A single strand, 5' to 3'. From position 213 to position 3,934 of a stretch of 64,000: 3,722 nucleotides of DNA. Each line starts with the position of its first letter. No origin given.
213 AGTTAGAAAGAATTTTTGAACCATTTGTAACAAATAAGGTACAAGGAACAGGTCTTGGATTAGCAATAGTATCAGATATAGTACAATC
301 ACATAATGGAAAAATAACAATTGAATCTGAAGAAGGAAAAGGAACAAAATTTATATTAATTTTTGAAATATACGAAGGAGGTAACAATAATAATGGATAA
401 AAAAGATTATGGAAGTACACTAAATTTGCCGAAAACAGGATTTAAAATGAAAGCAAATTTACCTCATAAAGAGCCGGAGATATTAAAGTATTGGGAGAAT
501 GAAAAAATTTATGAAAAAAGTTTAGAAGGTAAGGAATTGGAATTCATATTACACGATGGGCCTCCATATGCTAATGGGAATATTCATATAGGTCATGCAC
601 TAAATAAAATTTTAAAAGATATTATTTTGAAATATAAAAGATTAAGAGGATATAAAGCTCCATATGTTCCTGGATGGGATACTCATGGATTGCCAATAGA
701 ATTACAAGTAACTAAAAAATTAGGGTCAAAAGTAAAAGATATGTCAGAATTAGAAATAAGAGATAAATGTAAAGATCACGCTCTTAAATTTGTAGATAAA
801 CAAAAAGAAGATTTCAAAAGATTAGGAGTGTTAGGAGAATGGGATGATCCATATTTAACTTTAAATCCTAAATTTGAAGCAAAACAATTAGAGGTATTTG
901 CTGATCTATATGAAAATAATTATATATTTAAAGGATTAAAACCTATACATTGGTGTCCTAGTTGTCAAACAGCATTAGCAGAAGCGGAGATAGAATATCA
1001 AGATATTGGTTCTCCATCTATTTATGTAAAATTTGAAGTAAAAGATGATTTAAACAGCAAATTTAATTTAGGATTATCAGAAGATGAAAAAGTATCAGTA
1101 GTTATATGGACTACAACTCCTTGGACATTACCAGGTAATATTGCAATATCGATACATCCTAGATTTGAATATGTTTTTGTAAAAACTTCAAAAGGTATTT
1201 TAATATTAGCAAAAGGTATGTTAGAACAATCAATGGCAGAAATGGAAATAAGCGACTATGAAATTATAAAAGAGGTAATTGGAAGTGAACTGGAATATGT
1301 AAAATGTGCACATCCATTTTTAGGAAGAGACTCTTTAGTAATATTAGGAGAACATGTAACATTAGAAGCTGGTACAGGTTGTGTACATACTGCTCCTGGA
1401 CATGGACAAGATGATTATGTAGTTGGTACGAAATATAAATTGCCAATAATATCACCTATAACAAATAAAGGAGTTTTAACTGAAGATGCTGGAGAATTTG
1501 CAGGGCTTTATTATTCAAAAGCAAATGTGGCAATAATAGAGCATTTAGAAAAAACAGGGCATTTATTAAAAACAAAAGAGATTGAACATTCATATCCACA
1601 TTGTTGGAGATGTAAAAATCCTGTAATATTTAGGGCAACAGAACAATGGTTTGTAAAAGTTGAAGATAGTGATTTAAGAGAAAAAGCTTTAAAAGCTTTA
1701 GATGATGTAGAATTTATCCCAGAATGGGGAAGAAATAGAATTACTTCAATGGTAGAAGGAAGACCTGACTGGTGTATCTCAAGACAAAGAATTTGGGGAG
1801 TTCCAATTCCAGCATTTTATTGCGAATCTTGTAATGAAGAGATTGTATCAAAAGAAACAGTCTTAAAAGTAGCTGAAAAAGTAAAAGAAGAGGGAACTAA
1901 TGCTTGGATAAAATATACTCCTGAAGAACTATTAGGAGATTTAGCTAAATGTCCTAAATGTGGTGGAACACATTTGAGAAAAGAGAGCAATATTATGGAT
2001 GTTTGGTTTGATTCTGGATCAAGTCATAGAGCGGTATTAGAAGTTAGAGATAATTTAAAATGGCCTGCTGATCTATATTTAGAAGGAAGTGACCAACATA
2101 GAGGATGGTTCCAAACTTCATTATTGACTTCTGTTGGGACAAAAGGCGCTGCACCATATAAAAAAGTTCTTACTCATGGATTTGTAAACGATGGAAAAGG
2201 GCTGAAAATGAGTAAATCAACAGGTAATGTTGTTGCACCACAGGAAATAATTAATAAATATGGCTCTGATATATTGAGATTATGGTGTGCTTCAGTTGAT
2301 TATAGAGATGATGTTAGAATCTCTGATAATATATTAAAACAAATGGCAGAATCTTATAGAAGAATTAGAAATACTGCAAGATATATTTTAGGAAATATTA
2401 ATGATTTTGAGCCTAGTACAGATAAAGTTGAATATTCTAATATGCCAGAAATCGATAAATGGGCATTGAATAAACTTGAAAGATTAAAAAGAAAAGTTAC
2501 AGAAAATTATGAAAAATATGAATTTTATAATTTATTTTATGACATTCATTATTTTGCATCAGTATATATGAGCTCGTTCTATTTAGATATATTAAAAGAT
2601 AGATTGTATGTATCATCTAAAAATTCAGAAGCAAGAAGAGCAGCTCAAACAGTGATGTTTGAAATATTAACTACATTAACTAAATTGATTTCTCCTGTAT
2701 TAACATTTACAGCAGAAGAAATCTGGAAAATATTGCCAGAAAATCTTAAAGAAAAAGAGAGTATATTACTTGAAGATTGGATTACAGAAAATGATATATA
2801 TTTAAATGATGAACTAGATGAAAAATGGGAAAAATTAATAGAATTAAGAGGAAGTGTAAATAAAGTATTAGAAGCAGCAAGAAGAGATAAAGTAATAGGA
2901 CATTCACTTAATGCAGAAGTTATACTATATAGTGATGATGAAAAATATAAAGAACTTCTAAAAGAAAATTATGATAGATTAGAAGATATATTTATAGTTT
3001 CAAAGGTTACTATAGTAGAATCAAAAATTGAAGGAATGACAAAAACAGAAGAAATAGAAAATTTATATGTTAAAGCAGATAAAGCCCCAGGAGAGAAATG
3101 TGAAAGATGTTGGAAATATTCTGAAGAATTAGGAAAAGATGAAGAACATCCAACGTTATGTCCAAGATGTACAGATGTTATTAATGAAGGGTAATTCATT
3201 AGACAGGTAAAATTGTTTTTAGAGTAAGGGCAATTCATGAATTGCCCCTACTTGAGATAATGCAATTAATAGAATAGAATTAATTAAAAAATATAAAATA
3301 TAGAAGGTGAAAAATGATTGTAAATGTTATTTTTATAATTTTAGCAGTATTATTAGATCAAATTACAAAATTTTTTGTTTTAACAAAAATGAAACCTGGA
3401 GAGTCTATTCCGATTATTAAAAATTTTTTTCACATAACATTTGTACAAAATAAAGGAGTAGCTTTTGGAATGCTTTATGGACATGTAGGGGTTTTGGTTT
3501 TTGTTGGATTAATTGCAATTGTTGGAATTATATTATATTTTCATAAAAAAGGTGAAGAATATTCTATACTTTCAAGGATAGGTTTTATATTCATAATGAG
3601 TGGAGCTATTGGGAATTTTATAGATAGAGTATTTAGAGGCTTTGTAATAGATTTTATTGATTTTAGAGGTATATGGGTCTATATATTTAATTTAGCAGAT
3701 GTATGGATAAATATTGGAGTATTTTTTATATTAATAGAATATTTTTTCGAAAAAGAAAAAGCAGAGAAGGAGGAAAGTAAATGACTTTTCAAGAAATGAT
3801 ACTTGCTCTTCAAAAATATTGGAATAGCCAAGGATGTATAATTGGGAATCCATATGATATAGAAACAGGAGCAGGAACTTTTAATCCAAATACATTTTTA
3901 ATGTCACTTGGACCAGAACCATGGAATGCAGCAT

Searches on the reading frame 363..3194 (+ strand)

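Call 54: search_protein_families(library=pfam, proteins=[window:363-3194:+], max_evalue=0.00001)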
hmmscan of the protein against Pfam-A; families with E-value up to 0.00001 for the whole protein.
window:363-3194:+ (943 aa): 7 families
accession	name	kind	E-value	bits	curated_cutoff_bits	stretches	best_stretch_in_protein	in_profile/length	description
PF00133.28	tRNA-synt_1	-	1.2e-143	479.3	22.7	1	40-654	2-414/414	tRNA synthetases class I (I, L, M and V)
PF08264.19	Anticodon_1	-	2.8e-33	115.3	25.1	1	698-854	1-147/148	Anticodon-binding domain of tRNA ligase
PF09334.17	tRNA-synt_1g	-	4.6e-31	108.4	20.1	1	68-211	8-136/391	tRNA synthetases class I (M)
PF06827.20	zf-FPG_IleRS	-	5.8e-11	42.4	21.3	1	910-938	1-29/30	Zinc finger found in FPG and IleRS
PF01406.26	tRNA-synt_1e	-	2.7e-09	37.3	27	0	590-661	229-299/301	tRNA synthetases class I (C) catalytic domain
PF13603.12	tRNA-synt_1_2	-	3.2e-07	30.4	25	1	242-370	19-144/185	Leucyl-tRNA synthetase, editing domain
PF01921.24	tRNA-synt_1f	-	2.8e-06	26.9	27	0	604-672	271-339/360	tRNA synthetases class I (K)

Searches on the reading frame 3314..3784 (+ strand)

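Call 54: search_protein_families(library=pfam, proteins=[window:3314-3784:+], max_evalue=0.00001)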
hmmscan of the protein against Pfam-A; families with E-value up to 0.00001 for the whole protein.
window:3314-3784:+ (156 aa): 1 family
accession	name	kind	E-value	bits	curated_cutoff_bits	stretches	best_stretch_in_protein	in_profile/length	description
PF01252.23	Peptidase_A8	-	4.9e-37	127.7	25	1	8-145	2-142/142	Signal peptidase (SPase) II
